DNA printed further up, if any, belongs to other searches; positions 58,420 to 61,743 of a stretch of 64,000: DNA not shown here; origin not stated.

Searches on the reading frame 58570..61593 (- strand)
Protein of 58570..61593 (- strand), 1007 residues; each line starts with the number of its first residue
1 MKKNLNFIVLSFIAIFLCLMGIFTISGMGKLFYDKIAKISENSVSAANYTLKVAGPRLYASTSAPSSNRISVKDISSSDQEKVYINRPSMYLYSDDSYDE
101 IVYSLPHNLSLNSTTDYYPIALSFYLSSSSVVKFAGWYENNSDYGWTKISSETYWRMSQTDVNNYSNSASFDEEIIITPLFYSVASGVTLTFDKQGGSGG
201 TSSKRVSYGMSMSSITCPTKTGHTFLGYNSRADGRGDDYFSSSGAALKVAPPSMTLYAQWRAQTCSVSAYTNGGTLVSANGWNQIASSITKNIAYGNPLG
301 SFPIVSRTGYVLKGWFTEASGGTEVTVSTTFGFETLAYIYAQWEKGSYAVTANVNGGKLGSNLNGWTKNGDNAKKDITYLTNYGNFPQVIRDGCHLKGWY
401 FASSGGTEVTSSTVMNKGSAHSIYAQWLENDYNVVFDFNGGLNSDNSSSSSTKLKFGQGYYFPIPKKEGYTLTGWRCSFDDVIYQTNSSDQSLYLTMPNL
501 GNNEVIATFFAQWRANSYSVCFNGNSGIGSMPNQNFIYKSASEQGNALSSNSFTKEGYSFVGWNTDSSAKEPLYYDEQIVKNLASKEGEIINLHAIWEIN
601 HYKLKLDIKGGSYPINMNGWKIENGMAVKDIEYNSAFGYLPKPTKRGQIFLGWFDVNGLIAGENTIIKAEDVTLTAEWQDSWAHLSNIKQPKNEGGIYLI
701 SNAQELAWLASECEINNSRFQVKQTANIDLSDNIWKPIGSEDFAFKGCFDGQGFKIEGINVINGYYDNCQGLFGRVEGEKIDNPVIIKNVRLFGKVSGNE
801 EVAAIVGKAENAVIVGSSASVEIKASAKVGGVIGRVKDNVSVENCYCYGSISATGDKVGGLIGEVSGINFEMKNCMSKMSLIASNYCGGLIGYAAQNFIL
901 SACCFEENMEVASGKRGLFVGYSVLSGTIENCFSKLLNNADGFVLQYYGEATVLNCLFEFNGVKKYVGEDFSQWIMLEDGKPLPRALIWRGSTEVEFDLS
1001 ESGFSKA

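Call 38: search_protein_families(library=pfam, proteins=[window:58570-61593:-], max_evalue=0.01)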
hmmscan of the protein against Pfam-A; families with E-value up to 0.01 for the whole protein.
window:58570-61593:- (1007 aa): 3 families
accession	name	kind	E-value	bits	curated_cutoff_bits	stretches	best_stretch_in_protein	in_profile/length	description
PF09479.16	Flg_new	-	6.7e-38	129.1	27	5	518-580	1-55/65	Listeria-Bacteroides repeat domain (List_Bact_rpt)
PF07581.17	Glug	-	2.5e-05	24.8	20.5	0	798-823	1-27/28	The GLUG motif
PF18998.6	Flg_new_2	-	0.0011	19.4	23.6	0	467-509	32-69/73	Divergent InlB B-repeat domain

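Call 57: search_protein_families(library=ncbifam, proteins=[window:58570-61593:-], max_evalue=0.001)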
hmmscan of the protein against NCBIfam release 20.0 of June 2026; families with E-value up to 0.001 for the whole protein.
window:58570-61593:- (1007 aa): 3 families
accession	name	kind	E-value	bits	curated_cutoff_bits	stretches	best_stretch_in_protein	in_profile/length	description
NF033189.1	internalin_A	exception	3.4e-13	48.8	1600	3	388-566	523-677/799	class 1 internalin InlA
TIGR02543.1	List_Bact_rpt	repeat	1.7e-11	44.2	20.95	0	554-572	2-18/44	TIGR02543 family repeat protein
NF033188.1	internalin_H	exception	7.1e-11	41.4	1050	2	391-476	374-453/548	InlH/InlC2 family class 1 internalin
